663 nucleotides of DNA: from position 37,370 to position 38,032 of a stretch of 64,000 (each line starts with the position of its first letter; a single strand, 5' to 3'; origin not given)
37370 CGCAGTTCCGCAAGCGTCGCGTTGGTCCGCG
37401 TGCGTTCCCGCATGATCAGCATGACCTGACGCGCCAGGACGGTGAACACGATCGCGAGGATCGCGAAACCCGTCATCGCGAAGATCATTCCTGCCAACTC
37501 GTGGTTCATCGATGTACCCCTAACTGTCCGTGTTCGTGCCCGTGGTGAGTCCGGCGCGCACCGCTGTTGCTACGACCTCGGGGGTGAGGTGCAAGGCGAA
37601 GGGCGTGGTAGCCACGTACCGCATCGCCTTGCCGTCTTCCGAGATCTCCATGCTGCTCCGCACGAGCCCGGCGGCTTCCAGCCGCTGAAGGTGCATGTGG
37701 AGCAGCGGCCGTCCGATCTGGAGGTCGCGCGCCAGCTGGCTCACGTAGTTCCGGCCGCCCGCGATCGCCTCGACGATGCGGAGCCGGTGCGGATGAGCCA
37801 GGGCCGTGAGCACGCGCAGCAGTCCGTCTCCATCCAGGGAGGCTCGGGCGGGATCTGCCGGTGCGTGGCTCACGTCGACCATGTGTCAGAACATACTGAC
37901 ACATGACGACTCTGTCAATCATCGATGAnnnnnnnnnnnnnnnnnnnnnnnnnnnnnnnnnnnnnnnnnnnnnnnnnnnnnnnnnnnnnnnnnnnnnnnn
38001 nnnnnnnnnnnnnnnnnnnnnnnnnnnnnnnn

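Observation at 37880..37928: Near-consensus leaderless promoter bracketed by a perfect 10-6-10 palindrome at an ArsR-family gene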

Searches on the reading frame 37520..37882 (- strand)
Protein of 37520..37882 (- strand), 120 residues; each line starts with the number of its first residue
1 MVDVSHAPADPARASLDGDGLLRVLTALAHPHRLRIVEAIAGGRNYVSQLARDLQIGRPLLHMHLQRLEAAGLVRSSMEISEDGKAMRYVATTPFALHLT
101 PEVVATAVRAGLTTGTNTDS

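Call 6: search_protein_families(library=pfam, proteins=[window:37520-37882:-], max_evalue=0.1)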
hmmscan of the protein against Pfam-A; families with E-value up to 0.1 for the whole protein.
window:37520-37882:- (120 aa): 7 families
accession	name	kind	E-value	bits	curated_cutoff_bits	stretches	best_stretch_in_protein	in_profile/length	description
PF01022.26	HTH_5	-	1.1e-10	41.6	22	1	31-76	2-47/47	Bacterial regulatory protein, arsR family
PF12840.13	HTH_20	-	1.3e-09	38.3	27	1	28-76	1-50/51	Helix-turn-helix domain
PF12802.13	MarR_2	-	9.6e-05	22.9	27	1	34-75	8-51/61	MarR family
PF09339.16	HTH_IclR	-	0.0011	19.2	22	1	34-75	6-49/52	IclR helix-turn-helix domain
PF25212.1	HVO_A0114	-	0.0043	17.2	27.6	1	28-86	19-74/84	HVO_A0114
PF01638.23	HxlR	-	0.013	15.8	20.8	1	34-92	8-66/91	HxlR-like helix-turn-helix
PF13412.12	HTH_24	-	0.029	14.4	21.9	1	47-75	20-48/48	Winged helix-turn-helix DNA-binding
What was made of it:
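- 37520..37882 (-): 120-aa ArsR-fold winged-helix regulator with no Cys (recognition helix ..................). Pfam HTH_5 at 41.6 bits and HTH_20 at 38.3 bits (call 6).
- On ArsR/SmtB superfamily (Pfam HTH_5 PF01022 / HTH_20 PF12840): HTH_5 scores 41.6 bits (cut-off 22) and HTH_20 scores 38.3 bits (cut-off 27) (call 6).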

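Call 8: find_homologous_proteins(query=window:37520-37882:-)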
Query window:37520-37882:- (120 aa): 3503 proteins with E <= 0.001 among 3606 candidates; the best 120 are listed.
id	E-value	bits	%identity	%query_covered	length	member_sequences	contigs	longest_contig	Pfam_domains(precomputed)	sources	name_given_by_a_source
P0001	1.3e-67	243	98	100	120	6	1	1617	PF12840.14,PF01022.27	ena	-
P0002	1.8e-58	213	88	100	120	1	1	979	PF12840.14,PF01022.27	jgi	jgi:DNA-binding transcriptional ArsR family regulator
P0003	9.9e-38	146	74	79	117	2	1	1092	PF12840.14,PF13412.13,PF01022.27,PF12802.14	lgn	-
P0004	1.8e-37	146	65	93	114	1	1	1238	PF12840.14,PF13412.13,PF01022.27,PF12802.14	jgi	jgi:predicted transcriptional regulator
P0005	3.1e-37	145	72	83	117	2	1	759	PF12840.14,PF01022.27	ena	-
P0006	3.5e-37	145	70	83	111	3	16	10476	PF12840.14,PF01022.27,PF12802.14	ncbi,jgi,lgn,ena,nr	ncbi:MAG: winged helix-turn-helix domain-containing protein [Dehalococcoidia bacterium]|nr:winged he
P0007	4.6e-37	144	67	88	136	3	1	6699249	PF12840.14,PF01022.27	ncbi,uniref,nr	ncbi:ArsR/SmtB family transcription factor [Streptomyces sp. MUM 178J]|uniref:ArsR/SmtB family trans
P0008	5.3e-37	144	72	81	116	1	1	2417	PF12840.14,PF01022.27,PF12802.14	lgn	-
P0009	9.0e-37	143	63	95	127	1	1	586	PF12840.14,PF01022.27,PF12802.14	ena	-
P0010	1.1e-36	143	72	81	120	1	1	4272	PF12840.14,PF01022.27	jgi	jgi:DNA-binding transcriptional ArsR family regulator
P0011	1.6e-36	143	71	76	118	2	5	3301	PF12840.14,PF01022.27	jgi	jgi:DNA-binding transcriptional ArsR family regulator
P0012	1.7e-36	143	68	86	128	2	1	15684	PF12840.14,PF01022.27,PF12802.14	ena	-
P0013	2.0e-36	142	70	78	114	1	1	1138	PF12840.14,PF13412.13,PF01022.27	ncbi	-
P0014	2.1e-36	142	70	78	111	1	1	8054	PF12840.14,PF13412.13,PF01022.27,PF09339.17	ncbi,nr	ncbi:MAG: winged helix-turn-helix domain-containing protein [Chloroflexota bacterium]|nr:winged heli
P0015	2.6e-36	142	70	84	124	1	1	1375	PF12840.14,PF13412.13,PF01022.27,PF12802.14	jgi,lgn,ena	-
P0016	2.7e-36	142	64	83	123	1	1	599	PF12840.14,PF01022.27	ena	-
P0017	3.0e-36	142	71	80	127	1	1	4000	PF12840.14,PF13412.13,PF01022.27,PF12802.14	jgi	jgi:DNA-binding transcriptional ArsR family regulator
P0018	3.6e-36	141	70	84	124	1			PF12840.14,PF13412.13,PF01022.27,PF12802.14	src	-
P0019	3.7e-36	141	73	77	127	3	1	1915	PF12840.14,PF01022.27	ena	-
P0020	4.0e-36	141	73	79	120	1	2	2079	PF12840.14,PF01022.27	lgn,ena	-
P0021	4.3e-36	141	74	78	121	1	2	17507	PF12840.14,PF13412.13,PF01022.27,PF12802.14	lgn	-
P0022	4.5e-36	141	69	82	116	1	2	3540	PF12840.14,PF01022.27,PF12802.14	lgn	-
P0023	5.0e-36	141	74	78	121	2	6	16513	PF12840.14,PF13412.13,PF01022.27,PF12802.14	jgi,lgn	jgi:DNA-binding transcriptional ArsR family regulator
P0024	5.9e-36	141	71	78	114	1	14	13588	PF12840.14,PF01022.27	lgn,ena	-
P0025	6.4e-36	141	73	81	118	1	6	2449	PF12840.14,PF01022.27,PF12802.14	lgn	-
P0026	6.7e-36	141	69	84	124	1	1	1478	PF12840.14,PF13412.13,PF01022.27,PF12802.14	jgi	jgi:ArsR family transcriptional regulator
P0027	7.0e-36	141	70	78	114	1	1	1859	PF12840.14,PF01022.27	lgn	-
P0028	7.7e-36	140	69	80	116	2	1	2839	PF12840.14,PF13412.13,PF01022.27,PF09339.17,PF12802.14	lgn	-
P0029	1.2e-35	140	72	77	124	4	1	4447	PF12840.14,PF01022.27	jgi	jgi:predicted transcriptional regulator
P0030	1.2e-35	140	67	89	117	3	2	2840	PF12840.14,PF13412.13,PF01022.27,PF12802.14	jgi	jgi:DNA-binding transcriptional ArsR family regulator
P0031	1.2e-35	140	72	80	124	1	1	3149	PF12840.14,PF13412.13,PF01022.27,PF12802.14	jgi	jgi:DNA-binding transcriptional ArsR family regulator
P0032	1.2e-35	140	68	84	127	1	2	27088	PF12840.14,PF01022.27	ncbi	ncbi:MAG: ArsR/SmtB family transcription factor [Thermomicrobiales bacterium]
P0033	1.2e-35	140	72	80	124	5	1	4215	PF12840.14,PF13412.13,PF01022.27,PF12802.14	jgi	jgi:DNA-binding transcriptional ArsR family regulator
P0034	1.3e-35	140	68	79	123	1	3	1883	PF12840.14,PF13412.13,PF01022.27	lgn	-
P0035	1.3e-35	140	70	83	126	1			PF12840.14,PF01022.27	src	-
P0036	1.3e-35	140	72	78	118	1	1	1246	PF12840.14,PF01022.27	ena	-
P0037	1.6e-35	139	72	77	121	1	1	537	PF12840.14,PF01022.27,PF12802.14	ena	-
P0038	1.8e-35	139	68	82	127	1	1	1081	PF12840.14,PF01022.27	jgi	-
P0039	1.9e-35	139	62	93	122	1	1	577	PF12840.14,PF01022.27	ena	-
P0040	2.0e-35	139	68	84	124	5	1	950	PF12840.14,PF13412.13,PF01022.27,PF12802.14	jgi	jgi:predicted transcriptional regulator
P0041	2.3e-35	139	73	69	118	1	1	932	PF12840.14,PF01022.27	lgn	-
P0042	2.5e-35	139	72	77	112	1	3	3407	PF12840.14,PF01022.27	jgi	jgi:predicted transcriptional regulator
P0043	2.5e-35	139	68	81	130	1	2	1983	PF12840.14,PF01022.27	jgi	jgi:predicted transcriptional regulator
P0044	2.6e-35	139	69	79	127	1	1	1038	PF12840.14,PF01022.27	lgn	-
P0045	2.8e-35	139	73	78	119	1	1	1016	PF12840.14,PF01022.27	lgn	-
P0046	2.9e-35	139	68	84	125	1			PF12840.14,PF13412.13,PF01022.27,PF12802.14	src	-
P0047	3.1e-35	138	64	93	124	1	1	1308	PF12840.14,PF13412.13,PF01022.27,PF12802.14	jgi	jgi:predicted transcriptional regulator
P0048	3.2e-35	138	64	91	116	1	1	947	PF12840.14,PF13412.13,PF01022.27,PF12802.14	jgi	-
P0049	4.0e-35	138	73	77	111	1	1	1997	PF12840.14,PF01022.27,PF12802.14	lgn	-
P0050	4.0e-35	138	67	83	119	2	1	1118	PF12840.14,PF01022.27,PF12802.14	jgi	jgi:ArsR family transcriptional regulator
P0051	4.1e-35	138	72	77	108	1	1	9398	PF12840.14,PF01022.27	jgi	jgi:DNA-binding transcriptional ArsR family regulator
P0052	4.4e-35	138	67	85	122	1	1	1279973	PF12840.14,PF13412.13,PF01022.27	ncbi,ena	-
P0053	4.6e-35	138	65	88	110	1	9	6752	PF12840.14,PF01022.27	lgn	-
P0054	4.7e-35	138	70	70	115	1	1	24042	PF12840.14,PF01022.27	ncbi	-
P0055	5.2e-35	138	71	79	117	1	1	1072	PF12840.14,PF13412.13,PF01022.27,PF12802.14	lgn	-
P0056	5.3e-35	138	67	83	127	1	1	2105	PF12840.14,PF01022.27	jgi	jgi:DNA-binding transcriptional ArsR family regulator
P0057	5.5e-35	138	71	78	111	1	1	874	PF12840.14,PF01022.27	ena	-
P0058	6.0e-35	138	60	93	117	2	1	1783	PF12840.14,PF01022.27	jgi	jgi:DNA-binding transcriptional ArsR family regulator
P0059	6.1e-35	138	67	83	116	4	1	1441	PF12840.14,PF13412.13,PF01022.27,PF12802.14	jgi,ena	-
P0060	6.2e-35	138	71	78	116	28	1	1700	PF12840.14,PF13412.13,PF01022.27,PF12802.14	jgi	jgi:DNA-binding transcriptional ArsR family regulator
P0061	6.3e-35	137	64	93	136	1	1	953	PF12840.14,PF01022.27,PF12802.14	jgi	jgi:DNA-binding transcriptional ArsR family regulator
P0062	6.3e-35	137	70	80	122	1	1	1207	PF12840.14,PF13412.13,PF01022.27,PF12802.14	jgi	jgi:DNA-binding transcriptional ArsR family regulator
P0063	6.4e-35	137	70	82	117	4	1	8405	PF12840.14,PF01022.27,PF12802.14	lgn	-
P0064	6.5e-35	137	68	77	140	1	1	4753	PF12840.14,PF01022.27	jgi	jgi:predicted transcriptional regulator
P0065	7.1e-35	137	70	74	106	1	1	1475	PF12840.14,PF13412.13,PF01022.27,PF09339.17,PF12802.14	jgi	jgi:DNA-binding transcriptional ArsR family regulator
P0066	7.2e-35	137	74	77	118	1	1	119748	PF12840.14,PF01022.27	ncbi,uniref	ncbi:ArsR/SmtB family transcription factor [Streptomyces sp. NPDC059909]|uniref:ArsR/SmtB family tra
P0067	7.6e-35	137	71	77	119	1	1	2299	PF12840.14,PF13412.13,PF01022.27,PF09339.17,PF12802.14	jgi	jgi:ArsR family transcriptional regulator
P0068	8.3e-35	137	71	84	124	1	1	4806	PF12840.14,PF01022.27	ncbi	ncbi:MAG: winged helix-turn-helix domain-containing protein [Dehalococcoidia bacterium]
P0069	8.3e-35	137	65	79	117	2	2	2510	PF12840.14,PF01022.27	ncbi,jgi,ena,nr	ncbi:MAG: ArsR family transcriptional regulator [Chloroflexia bacterium]|nr:ArsR family transcriptio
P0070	8.7e-35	137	65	89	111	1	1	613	PF12840.14,PF13412.13,PF01022.27,PF09339.17,PF12802.14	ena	-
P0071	8.8e-35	137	66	83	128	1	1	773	PF12840.14,PF01022.27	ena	-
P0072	9.5e-35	137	68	83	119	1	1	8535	PF12840.14,PF01022.27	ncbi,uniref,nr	ncbi:winged helix-turn-helix transcriptional regulator [Streptomyces sp. A7024]|uniref:Winged helix-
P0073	9.9e-35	137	67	78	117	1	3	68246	PF12840.14,PF01022.27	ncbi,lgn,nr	ncbi:MAG: winged helix-turn-helix domain-containing protein [Chloroflexota bacterium]|nr:winged heli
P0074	1.0e-34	137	70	83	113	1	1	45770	PF12840.14,PF01022.27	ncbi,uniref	ncbi:winged helix-turn-helix domain-containing protein [Streptomyces sp. NPDC051940]|uniref:ArsR/Smt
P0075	1.0e-34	137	71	77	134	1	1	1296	PF12840.14,PF13412.13,PF01022.27,PF12802.14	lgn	-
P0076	1.0e-34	137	66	86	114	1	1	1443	PF12840.14,PF01022.27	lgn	-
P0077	1.0e-34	137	72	77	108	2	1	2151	PF12840.14,PF01022.27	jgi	jgi:predicted transcriptional regulator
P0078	1.0e-34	137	73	77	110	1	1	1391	PF12840.14,PF13412.13,PF01022.27,PF12802.14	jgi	jgi:ArsR family transcriptional regulator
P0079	1.1e-34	137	63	89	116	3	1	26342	PF12840.14,PF13412.13,PF01022.27,PF09339.17,PF12802.14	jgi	jgi:ArsR family transcriptional regulator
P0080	1.1e-34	137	64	90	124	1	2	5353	PF12840.14,PF13412.13,PF01022.27,PF12802.14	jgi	jgi:DNA-binding transcriptional ArsR family regulator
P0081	1.1e-34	137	72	79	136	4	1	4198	PF12840.14,PF13412.13,PF01022.27,PF12802.14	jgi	jgi:DNA-binding transcriptional ArsR family regulator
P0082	1.1e-34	137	65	88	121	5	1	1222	PF12840.14,PF13412.13,PF01022.27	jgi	jgi:predicted transcriptional regulator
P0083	1.2e-34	137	73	77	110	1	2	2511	PF12840.14,PF13412.13,PF01022.27,PF12802.14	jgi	jgi:DNA-binding transcriptional ArsR family regulator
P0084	1.2e-34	137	70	77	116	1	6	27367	PF12840.14,PF01022.27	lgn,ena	-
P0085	1.2e-34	137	68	80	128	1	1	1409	PF12840.14,PF13412.13,PF01022.27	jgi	jgi:DNA-binding transcriptional ArsR family regulator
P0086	1.2e-34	137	70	80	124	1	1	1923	PF12840.14,PF13412.13,PF01022.27,PF12802.14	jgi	jgi:predicted transcriptional regulator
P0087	1.2e-34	137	67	84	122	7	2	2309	PF12840.14,PF01022.27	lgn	-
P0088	1.3e-34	136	69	78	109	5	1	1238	PF12840.14,PF01022.27,PF12802.14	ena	-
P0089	1.4e-34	136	70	78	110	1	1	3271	PF12840.14,PF13412.13,PF01022.27,PF12802.14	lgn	-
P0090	1.4e-34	136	69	80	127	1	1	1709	PF12840.14,PF01022.27,PF12802.14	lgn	-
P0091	1.5e-34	136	69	83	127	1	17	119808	PF12840.14,PF13412.13,PF01022.27,PF12802.14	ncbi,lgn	ncbi:MAG: ArsR/SmtB family transcription factor [Thermomicrobiales bacterium]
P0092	1.5e-34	136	64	88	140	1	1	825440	PF12840.14,PF13412.13,PF01022.27,PF12802.14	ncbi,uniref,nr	ncbi:winged helix-turn-helix domain-containing protein [Streptomyces sp. ACA25]|uniref:ArsR/SmtB fam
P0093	1.6e-34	136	66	79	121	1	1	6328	PF12840.14,PF13412.13,PF01022.27,PF12802.14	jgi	jgi:ArsR family transcriptional regulator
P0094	1.6e-34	136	73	77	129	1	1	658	PF12840.14,PF01022.27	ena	-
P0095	1.7e-34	136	72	77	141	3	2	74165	PF12840.14,PF01022.27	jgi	jgi:predicted transcriptional regulator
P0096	1.7e-34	136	73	74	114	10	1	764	PF12840.14,PF01022.27,PF12802.14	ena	-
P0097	1.8e-34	136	64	88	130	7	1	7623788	PF12840.14,PF01022.27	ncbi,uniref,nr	ncbi:winged helix-turn-helix transcriptional regulator [Streptomyces sp. Tu 2975]|uniref:ArsR/SmtB f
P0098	1.9e-34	136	70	77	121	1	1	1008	PF12840.14,PF01022.27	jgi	jgi:DNA-binding transcriptional ArsR family regulator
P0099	1.9e-34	136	71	76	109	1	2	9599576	PF12840.14,PF01022.27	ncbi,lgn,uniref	ncbi:ArsR/SmtB family transcription factor [Streptomyces boninensis]|uniref:ArsR/SmtB family transcr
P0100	2.0e-34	136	66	88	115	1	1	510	PF12840.14,PF13412.13,PF01022.27,PF12802.14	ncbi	-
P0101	2.1e-34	136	72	72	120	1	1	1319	PF12840.14,PF01022.27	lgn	-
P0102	2.3e-34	136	66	88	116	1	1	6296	PF12840.14,PF13412.13,PF01022.27,PF12802.14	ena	-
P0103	2.3e-34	136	73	75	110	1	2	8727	PF12840.14,PF01022.27,PF12802.14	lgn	-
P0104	2.3e-34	136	68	77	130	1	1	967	PF12840.14,PF01022.27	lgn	-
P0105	2.4e-34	136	66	86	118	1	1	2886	PF12840.14,PF01022.27,PF12802.14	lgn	-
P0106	2.6e-34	136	72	79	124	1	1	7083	PF12840.14,PF01022.27,PF12802.14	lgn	-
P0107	2.7e-34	135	67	80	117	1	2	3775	PF12840.14,PF13412.13,PF01022.27,PF12802.14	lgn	-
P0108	2.7e-34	135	68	78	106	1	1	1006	PF12840.14,PF13412.13,PF01022.27,PF12802.14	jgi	jgi:DNA-binding transcriptional ArsR family regulator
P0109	2.7e-34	135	66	84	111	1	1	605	PF12840.14,PF13412.13,PF01022.27,PF12802.14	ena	-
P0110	2.8e-34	135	68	79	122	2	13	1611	PF12840.14,PF01022.27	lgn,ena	-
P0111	2.9e-34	135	71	67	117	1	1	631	PF12840.14,PF13412.13,PF01022.27,PF12802.14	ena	-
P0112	3.1e-34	135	63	88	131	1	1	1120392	PF12840.14,PF01022.27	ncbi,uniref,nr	ncbi:ArsR/SmtB family transcription factor [Streptomyces sp. t39]|uniref:ArsR/SmtB family transcript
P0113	3.1e-34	135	72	77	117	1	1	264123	PF12840.14,PF01022.27,PF12802.14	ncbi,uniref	ncbi:winged helix-turn-helix domain-containing protein [Streptomyces sp. NPDC051907]|uniref:ArsR/Smt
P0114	3.1e-34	135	62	89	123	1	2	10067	PF12840.14,PF13412.13,PF01022.27,PF12802.14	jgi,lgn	jgi:DNA-binding transcriptional ArsR family regulator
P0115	3.2e-34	135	70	77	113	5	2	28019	PF12840.14,PF01022.27,PF12802.14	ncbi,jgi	ncbi:MAG: ArsR/SmtB family transcription factor [Mycobacteriales bacterium]|jgi:predicted transcript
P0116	3.4e-34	135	65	85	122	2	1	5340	PF12840.14,PF01022.27,PF12802.14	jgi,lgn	-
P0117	3.7e-34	135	65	84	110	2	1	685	PF12840.14,PF13412.13,PF01022.27,PF12802.14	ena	-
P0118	3.9e-34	135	67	83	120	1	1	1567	PF12840.14,PF01022.27,PF12802.14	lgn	-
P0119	4.1e-34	135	69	80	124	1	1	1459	PF12840.14,PF13412.13,PF01022.27,PF12802.14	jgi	jgi:DNA-binding transcriptional ArsR family regulator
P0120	4.1e-34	135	62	93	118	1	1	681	PF12840.14,PF01022.27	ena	-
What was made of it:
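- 37520..37882 (-): 3503 homologues (call 8).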

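Call 9: search_protein_families(library=ncbifam, proteins=[window:37520-37882:-], max_evalue=0.1)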
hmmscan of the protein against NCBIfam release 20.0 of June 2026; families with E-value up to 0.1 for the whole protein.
window:37520-37882:- (120 aa): 13 families
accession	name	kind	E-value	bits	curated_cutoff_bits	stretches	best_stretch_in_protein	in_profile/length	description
NF033788.1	HTH_metalloreg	subfamily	4e-12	45.8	55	1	23-78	3-59/77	metalloregulator ArsR/SmtB family transcription factor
NF047906.1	CdPbTransRegCmtR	equivalog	1.2e-08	34.8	150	1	19-91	9-77/104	Cd(II)/Pb(II)-sensing metalloregulatory transcriptional regulator CmtR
NF045707.1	Dbac_1936_reg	equivalog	6.5e-07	29.3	115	1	26-75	12-61/99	ArsR/SmtB-type metalloregulator TsoR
NF040642.1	sulf_sens_BigR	equivalog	8.6e-07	29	155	1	24-79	13-68/95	sulfite-sensing transcriptional repressor BigR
TIGR01884.1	cas_HTH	subfamily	4.7e-06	26.1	60.2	1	31-77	142-189/202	CRISPR-associated CARF protein Csa3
NF053602.1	Phr_regulator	exception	2.5e-05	23.9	320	1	23-91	4-72/191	heat shock transcription regulator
NF033789.1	repress_SdpR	subfamily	3.1e-05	23.8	100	1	25-77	2-54/79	autorepressor SdpR family transcription factor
NF041413.1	ArsR_Rv2640c_fam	equivalog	0.00019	21.8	155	1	25-77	36-91/118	Rv2640c family ArsR-like transcriptional regulator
TIGR03433.1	padR_acidobact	paralog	0.006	16.7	101.8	1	52-93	33-74/101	PadR family transcriptional regulator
NF053635.1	TransRegRv3488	equivalog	0.0071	16.6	140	1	56-94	38-75/98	Rv3488 family transcriptional regulator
NF007339.0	PRK09834.1-1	equivalog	0.059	12.6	299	1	41-78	35-72/271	DNA-binding transcriptional regulator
TIGR02337.1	HpaR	equivalog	0.084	12.7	121.2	1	35-94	32-90/130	homoprotocatechuate degradation operon regulator HpaR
NF053755.1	MsvR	equivalog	0.096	12.4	220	0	26-87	8-69/236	transcriptional factor MsvR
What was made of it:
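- On Metal-sensing ArsR/SmtB metalloregulators (NCBIfam NF033788): The score is 45.8 bits against a cut-off of 55 (call 9).
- On SdpR family autorepressors (NF033789) with an SdpI partner: The score is 23.8 bits against a cut-off of 100 (call 9).
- On Phr heat-shock regulator (NF053602): The score is 23.9 bits against a cut-off of 320 (call 9).
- Closest known: ArsR/SmtB-family autorepressors with dyad operators over their own promoters. Different: It falls below NCBIfam's metalloregulator cut-off (45.8 against 55 bits; call 9).
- Closest known: SdpR-SdpI of Bacillus subtilis. Different: The SdpR model scores 23.8 bits against a cut-off of 100 (call 9).
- Closest known: Phr, the heat-shock regulator of Pyrococcus furiosus. 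Different: The NCBIfam Phr model scores 23.9 against 320 bits (call 9).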

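Call 11: find_related_loci(query=A1, collection=genome_contigs, flank=3000)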
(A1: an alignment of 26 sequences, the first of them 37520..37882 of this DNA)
Query A1 (120 aa) in genome_contigs; peptide patterns used: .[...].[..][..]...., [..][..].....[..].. (x = any residue, [..] = any of these).
600 stretches matched a pattern (row limit reached: there are more); 584 encode a relative of the query (tblastn E <= 1e-3); the best 80 are kept; 80 distinct loci.
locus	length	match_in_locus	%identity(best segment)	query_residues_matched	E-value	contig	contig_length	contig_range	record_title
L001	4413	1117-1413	70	16-114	5e-42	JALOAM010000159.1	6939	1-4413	MAG: Dehalococcoidia bacterium isolate SO_2017_LW2 bin 160 scaffold_23283_c1_LW138R_2017, whole genome shotgun sequence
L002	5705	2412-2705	68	17-115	6e-41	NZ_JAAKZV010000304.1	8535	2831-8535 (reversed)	Streptomyces coryli strain A7024 A7024_contig_304_length__8535_coverage_108.9_1.17, whole genome shotgun sequence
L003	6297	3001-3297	69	11-109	5e-40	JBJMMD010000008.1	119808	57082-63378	MAG: Thermomicrobiales bacterium isolate 12C16O_72h_100_P16_coass_bin_33 k141_3235732, whole genome shotgun sequence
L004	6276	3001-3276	70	18-109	2e-39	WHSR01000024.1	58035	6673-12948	MAG: Streptosporangiales bacterium isolate Dino_bin12 k141_562817_length_58035_cov_20.9979, whole genome shotgun sequenc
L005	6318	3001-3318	63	4-109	2e-39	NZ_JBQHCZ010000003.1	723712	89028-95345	Streptomyces sp. OZ13 OZ13_scaffold3, whole genome shotgun sequence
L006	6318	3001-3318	63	4-109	1e-39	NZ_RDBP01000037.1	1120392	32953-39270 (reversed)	Streptomyces sp. t39 Scaffold_37, whole genome shotgun sequence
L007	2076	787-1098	63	15-118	2e-38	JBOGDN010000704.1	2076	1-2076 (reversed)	MAG: Stackebrandtia sp. isolate M3-S_metawrap_bin.185 k127_1130941, whole genome shotgun sequence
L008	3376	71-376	68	18-118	2e-38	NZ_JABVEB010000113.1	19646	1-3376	Actinomadura sp. HBU206391 contig113, whole genome shotgun sequence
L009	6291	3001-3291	66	9-110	2e-38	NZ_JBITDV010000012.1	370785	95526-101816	Cryptosporangium sp. NPDC051539 NPDC051539_128_F4.ctg-0012, whole genome shotgun sequence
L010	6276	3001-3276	66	18-109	4e-38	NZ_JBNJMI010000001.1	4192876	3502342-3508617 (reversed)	Streptomyces sp. CA-250714 MDNA_WGS_059_2, whole genome shotgun sequence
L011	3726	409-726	60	14-120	1e-37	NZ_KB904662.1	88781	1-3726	Wenjunlia vitaminophila DSM 41686 A3IGDRAFT_scaffold_23.24, whole genome shotgun sequence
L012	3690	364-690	57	10-118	1e-37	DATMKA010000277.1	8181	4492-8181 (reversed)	MAG TPA_asm: Thermoplasmatota archaeon isolate SMAG_U13584 k141_331476, whole genome shotgun sequence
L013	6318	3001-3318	61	4-109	9e-38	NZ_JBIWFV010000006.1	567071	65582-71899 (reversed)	Streptomyces sp. NPDC096176 NPDC096176_262_C1.ctg-0006, whole genome shotgun sequence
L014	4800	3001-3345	55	8-120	3e-37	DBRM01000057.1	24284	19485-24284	MAG TPA_asm: Syntrophomonas sp. UBA1368 UBA1368_contig_597, whole genome shotgun sequence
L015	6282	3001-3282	66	16-109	2e-37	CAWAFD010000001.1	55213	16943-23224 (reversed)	MAG: uncultured Actinomycetota bacterium isolate MFD09603.bin.3.79 genome assembly, contig: contig_12231, whole genome s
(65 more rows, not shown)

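Call 17: find_encoding_contigs(protein=P0097, flank=5000, max_places=3)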
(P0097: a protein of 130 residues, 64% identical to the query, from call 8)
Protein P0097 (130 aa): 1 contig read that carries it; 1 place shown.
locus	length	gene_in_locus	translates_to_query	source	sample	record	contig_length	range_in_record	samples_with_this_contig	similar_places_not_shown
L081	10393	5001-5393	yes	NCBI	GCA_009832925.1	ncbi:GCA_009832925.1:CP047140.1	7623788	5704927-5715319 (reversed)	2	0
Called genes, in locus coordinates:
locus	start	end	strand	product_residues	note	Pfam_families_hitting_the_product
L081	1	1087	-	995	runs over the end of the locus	PF03710:GlnE, PF03445:DUF294 (faint), PF10335:DUF294_C (faint), PF08335:GlnD_UR_UTase, PF03710:GlnE, PF08335:GlnD_UR_UTase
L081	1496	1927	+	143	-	PF00903:Glyoxalase, PF18029:Glyoxalase_6 (weak), PF22677:Ble-like_N (faint)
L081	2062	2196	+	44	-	-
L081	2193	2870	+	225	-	PF13489:Methyltransf_23, PF08241:Methyltransf_11, PF08242:Methyltransf_12, PF13649:Methyltransf_25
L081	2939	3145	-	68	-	PF14013:MT0933_antitox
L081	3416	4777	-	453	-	PF03951:Gln-synt_N, PF00120:Gln-synt_C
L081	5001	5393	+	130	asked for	PF12840:HTH_20, PF01022:HTH_5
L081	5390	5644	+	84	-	-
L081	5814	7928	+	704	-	PF03176:MMPL, PF12349:Sterol-sensing (weak), PF03176:MMPL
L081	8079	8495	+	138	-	-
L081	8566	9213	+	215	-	PF11303:DUF3105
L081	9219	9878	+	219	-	PF03713:DUF305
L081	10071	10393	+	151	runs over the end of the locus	PF00571:CBS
